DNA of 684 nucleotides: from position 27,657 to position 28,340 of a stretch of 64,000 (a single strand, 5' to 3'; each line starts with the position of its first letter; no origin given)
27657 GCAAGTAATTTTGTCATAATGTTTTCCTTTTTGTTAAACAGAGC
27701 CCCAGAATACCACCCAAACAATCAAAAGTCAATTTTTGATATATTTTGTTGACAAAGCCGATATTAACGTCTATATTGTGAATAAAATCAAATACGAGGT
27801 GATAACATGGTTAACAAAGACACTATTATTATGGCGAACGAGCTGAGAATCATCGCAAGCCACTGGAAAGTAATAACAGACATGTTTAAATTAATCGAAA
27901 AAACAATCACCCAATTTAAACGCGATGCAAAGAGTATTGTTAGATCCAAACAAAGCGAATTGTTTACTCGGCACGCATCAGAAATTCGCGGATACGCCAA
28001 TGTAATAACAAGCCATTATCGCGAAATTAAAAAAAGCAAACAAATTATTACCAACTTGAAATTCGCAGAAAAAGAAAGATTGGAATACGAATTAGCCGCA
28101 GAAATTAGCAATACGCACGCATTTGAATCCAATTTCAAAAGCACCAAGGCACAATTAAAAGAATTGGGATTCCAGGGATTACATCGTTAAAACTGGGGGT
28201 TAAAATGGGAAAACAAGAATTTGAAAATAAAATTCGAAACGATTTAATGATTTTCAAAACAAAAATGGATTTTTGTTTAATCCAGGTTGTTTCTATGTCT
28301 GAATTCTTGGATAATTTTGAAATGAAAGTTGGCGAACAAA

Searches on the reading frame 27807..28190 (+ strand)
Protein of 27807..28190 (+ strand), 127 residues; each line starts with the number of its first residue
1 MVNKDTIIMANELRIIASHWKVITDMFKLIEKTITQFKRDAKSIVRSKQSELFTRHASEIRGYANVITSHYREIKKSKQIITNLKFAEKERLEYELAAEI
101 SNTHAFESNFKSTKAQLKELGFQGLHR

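Call 6: search_protein_families(library=pfam, proteins=[window:27807-28190:+], max_evalue=1)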
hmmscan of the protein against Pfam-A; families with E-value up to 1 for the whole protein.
window:27807-28190:+ (127 aa): 4 families
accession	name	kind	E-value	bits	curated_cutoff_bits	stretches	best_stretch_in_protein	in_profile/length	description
PF25477.1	RESC1_2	-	0.028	13.7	27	1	41-102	220-284/315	RESC1/2 CYTH-like domain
PF00042.28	Globin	-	0.047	14.6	22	1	23-83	4-64/117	Globin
PF02043.22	Bac_chlorC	-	0.16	12.5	25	1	16-64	20-69/80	Bacteriochlorophyll C binding protein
PF09727.14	CortBP2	-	0.18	12.2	26.9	1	50-119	101-169/187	Cortactin-binding protein-2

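Call 13: search_protein_families(library=phrogs, proteins=[window:27807-28190:+], max_evalue=0.1)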
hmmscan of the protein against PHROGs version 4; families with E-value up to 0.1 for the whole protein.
window:27807-28190:+ (127 aa): 0 families

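Call 14: search_protein_families(library=ncbifam, proteins=[window:27807-28190:+], max_evalue=0.1)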
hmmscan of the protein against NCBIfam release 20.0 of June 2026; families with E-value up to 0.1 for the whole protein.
window:27807-28190:+ (127 aa): 1 family
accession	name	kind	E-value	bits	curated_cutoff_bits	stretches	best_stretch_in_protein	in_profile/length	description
NF040974.1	RepABC_RepC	equivalog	0.056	12.7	150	1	8-99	146-234/393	plasmid replication protein RepC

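Call 15: search_protein_families(library=padloc, proteins=[window:27807-28190:+], max_evalue=0.1)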
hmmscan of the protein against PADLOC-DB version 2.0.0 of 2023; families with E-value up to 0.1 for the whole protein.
window:27807-28190:+ (127 aa): 0 families
